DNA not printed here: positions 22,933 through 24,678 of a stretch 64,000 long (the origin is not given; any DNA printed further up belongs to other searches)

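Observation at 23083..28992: Three co-directional, uncharacterised large envelope proteins, one with a PorP/SprF-like N-terminus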

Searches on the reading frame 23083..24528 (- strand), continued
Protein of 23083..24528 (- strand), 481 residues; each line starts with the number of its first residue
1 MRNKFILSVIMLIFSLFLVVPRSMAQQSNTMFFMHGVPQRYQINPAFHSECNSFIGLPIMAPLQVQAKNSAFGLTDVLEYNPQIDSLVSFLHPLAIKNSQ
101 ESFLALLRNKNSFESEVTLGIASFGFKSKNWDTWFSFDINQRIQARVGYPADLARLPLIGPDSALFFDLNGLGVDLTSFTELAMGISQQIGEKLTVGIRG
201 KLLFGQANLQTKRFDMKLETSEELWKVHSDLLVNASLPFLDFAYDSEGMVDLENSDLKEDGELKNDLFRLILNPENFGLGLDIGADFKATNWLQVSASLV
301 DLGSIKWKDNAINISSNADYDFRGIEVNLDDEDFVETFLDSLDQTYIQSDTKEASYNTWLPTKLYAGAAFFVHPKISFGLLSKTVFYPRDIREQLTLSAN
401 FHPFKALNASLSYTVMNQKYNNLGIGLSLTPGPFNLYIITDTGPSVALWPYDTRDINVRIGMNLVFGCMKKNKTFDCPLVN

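Call 85: search_protein_families(library=ncbifam, alignment_id=A1, max_evalue=1)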
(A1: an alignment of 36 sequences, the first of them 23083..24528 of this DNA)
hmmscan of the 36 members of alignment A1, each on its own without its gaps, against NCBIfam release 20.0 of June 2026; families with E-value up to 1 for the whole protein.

A. member 1, window:23083-24528:- (481 aa): 1 family
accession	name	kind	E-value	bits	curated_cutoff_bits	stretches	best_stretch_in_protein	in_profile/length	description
NF053685.1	BamG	equivalog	0.073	12.1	250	0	181-212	136-167/397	BamG family beta-barrel-assembly machinery protein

B. families by the number of members that match (of 36 scanned): 7 families
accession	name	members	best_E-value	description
NF053685.1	BamG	9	0.00026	BamG family beta-barrel-assembly machinery protein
NF006719.0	PRK09257.1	2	0.14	aromatic amino acid transaminase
NF047328.1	OMP_TP0733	1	0.02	TP0733 family outer membrane beta-barrel protein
TIGR02334.1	prpF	1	0.079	2-methylaconitate cis-trans isomerase PrpF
NF053533.1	salactin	1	0.19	actin-like salactin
NF033711.1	T9SS_PorQ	1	0.19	type IX secretion system protein PorQ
NF005456.0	PRK07050.1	1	0.2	cystathionine beta-lyase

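Call 88: list_cluster_members(proteins=[P0001, P0121, P0126, P0003, P0122, P0112, P0115, P0100, P0120, P0079])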
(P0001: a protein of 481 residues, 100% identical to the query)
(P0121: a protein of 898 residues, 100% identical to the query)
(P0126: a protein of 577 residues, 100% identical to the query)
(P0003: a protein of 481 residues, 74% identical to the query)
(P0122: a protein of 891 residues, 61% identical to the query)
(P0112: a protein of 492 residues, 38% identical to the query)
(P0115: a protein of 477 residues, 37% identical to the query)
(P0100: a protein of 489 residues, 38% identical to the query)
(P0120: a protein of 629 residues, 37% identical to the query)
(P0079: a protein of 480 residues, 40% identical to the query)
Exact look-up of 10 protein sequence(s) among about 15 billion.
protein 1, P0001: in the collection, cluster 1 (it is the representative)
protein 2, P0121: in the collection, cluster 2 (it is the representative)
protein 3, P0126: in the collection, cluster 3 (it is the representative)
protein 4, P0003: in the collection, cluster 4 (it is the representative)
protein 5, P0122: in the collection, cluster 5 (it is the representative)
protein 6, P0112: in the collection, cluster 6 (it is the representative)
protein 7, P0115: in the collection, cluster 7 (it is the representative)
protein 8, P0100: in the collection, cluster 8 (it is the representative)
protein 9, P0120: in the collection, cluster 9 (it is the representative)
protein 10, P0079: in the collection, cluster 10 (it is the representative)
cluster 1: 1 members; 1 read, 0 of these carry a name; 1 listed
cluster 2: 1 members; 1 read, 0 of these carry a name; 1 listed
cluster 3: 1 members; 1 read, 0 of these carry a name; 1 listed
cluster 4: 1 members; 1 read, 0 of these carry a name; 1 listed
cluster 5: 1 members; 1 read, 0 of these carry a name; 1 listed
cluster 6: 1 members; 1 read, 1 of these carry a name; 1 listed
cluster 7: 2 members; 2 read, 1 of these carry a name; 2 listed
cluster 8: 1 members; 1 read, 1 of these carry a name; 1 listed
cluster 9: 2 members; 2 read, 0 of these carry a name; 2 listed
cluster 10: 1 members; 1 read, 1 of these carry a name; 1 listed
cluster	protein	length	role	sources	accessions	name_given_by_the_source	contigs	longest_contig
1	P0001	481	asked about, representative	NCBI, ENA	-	-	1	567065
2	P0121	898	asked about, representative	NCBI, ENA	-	-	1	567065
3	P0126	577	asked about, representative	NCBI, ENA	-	-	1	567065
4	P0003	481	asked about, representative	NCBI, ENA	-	-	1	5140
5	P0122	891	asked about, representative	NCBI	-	-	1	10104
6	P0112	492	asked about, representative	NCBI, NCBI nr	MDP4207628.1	MAG: DUF5723 family protein [Bacteroidota bacterium] | DUF5723 family protein [Bacteroidota bacterium]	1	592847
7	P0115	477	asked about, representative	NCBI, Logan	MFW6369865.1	MAG: DUF5723 family protein [Bacteroidota bacterium]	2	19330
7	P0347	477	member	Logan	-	-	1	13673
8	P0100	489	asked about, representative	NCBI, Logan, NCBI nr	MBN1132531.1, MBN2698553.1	MAG: hypothetical protein JXR52_06980 [Bacteroidales bacterium] | hypothetical protein [Bacteroidales bacterium]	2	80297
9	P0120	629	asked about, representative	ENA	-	-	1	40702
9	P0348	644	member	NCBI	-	-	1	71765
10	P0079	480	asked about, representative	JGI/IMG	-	outer membrane protein W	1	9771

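Call 89: find_encoding_contigs(protein=P0112, flank=10000, max_places=1)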
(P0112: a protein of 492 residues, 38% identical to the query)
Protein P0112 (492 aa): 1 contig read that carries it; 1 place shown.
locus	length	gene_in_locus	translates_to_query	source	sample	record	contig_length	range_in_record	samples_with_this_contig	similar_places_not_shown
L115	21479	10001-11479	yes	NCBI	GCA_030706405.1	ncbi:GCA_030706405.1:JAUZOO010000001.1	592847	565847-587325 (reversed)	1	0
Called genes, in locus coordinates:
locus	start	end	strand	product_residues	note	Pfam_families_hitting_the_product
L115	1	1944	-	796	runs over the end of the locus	-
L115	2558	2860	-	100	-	-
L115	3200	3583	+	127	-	PF12844:HTH_19 (weak), PF01381:HTH_3 (weak)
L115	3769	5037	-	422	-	PF07690:MFS_1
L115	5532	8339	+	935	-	PF11832:DUF3352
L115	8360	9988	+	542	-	-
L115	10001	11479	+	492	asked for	PF18990:DUF5723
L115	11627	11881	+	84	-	PF16118:DUF4834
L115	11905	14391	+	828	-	PF09586:YfhO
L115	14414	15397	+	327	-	PF00294:PfkB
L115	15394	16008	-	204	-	PF01712:dNK, PF02223:Thymidylate_kin (faint), PF13238:AAA_18 (faint)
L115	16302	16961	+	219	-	PF00702:Hydrolase, PF13419:HAD_2 (weak)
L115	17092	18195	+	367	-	PF01883:FeS_assembly_P, PF02374:ArsA_ATPase (weak), PF00142:Fer4_NifH (weak), PF01656:CbiA, PF09140:MipZ, PF10609:ParA, PF13614:AAA_31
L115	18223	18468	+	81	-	PF01106:NifU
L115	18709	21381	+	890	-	PF00515:TPR_1 (faint), PF07719:TPR_2 (faint), PF13181:TPR_8 (faint), PF13424:TPR_12 (faint), PF13428:TPR_14 (faint), PF13174:TPR_6 (faint), PF13432:TPR_16 (faint), PF14559:TPR_19 (faint), +1 more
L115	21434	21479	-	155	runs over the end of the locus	PF19765:DUF6252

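Call 90: find_encoding_contigs(protein=P0120, flank=10000, max_places=1)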
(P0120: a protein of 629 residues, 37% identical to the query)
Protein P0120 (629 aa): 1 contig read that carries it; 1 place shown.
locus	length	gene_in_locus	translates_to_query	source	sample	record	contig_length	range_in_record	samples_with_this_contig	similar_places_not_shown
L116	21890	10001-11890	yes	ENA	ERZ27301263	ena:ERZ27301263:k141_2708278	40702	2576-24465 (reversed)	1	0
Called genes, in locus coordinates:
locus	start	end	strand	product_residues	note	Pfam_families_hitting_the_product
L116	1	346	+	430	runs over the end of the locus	PF00438:S-AdoMet_synt_N, PF02772:S-AdoMet_synt_M, PF02773:S-AdoMet_synt_C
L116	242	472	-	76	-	-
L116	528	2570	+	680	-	PF02690:Na_Pi_cotrans, PF01895:PhoU (weak)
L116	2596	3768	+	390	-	-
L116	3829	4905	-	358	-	PF00108:Thiolase_N (faint), PF08545:ACP_syn_III, PF08541:ACP_syn_III_C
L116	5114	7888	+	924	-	PF13570:Beta-prop_ACSF4 (faint)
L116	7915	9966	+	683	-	-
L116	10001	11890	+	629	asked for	PF18990:DUF5723, PF05036:SPOR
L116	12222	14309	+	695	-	-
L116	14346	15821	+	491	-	PF18990:DUF5723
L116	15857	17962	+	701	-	PF00691:OmpA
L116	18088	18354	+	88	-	-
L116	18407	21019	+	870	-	PF09586:YfhO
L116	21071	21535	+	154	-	PF01243:PNPOx_N, PF12900:Pyridox_ox_2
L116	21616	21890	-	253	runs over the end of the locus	PF02463:SMC_N (weak), PF00005:ABC_tran, PF13304:AAA_21 (faint)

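Call 96: search_protein_families(library=pfam, proteins=[L029:8926-9174:+, L115:11627-11881:+], max_evalue=0.01)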
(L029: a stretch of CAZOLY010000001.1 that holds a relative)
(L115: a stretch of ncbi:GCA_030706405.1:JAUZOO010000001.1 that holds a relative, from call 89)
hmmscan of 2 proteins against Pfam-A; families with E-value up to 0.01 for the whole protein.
L029:8926-9174:+ (83 aa): 1 family
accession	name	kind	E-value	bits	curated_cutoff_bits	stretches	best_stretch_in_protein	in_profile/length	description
PF16118.10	DUF4834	-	3.1e-07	31.7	27.8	1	3-82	8-98/99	Domain of unknown function (DUF4834)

L115:11627-11881:+ (84 aa): 1 family
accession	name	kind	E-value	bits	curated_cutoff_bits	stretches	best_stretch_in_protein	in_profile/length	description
PF16118.10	DUF4834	-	5.7e-08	34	27.8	1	5-84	4-99/99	Domain of unknown function (DUF4834)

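Call 101: search_protein_families(library=pfam, proteins=[L019:10381-11667:-, L013:11256-12095:-, L012:756-3203:-], max_evalue=0.00001)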
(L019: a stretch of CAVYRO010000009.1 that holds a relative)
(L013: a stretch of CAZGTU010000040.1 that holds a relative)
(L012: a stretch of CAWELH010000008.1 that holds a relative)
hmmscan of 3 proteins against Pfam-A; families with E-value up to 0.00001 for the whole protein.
L019:10381-11667:- (429 aa): 3 families
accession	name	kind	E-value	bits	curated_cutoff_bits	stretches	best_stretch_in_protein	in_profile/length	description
PF00005.33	ABC_tran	-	3.1e-33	115.7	25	1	197-345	1-136/137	ABC transporter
PF13304.12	AAA_21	-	5.1e-08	33.8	27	0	296-379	220-301/304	AAA domain, putative AbiEii toxin, Type IV TA system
PF02463.25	SMC_N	-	9.3e-07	28.9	40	1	200-393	18-213/220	RecF/RecN/SMC N terminal domain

L013:11256-12095:- (280 aa): 1 family
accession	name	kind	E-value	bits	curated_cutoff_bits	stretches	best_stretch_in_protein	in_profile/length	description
PF02405.21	MlaE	-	2.9e-65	220.3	22.5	1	66-277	2-212/212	Permease MlaE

L012:756-3203:- (816 aa): 3 families
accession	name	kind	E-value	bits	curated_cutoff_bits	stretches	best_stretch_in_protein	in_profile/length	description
PF02690.20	Na_Pi_cotrans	-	2.2e-66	222.5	29.1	2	268-403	1-136/137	Na+/Pi-cotransporter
PF01895.24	PhoU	-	6.4e-10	39.7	23.5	1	609-688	3-83/89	PhoU domain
PF02369.22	Big_1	-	2.4e-06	28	34.9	1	151-236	3-82/93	Bacterial Ig-like domain (group 1)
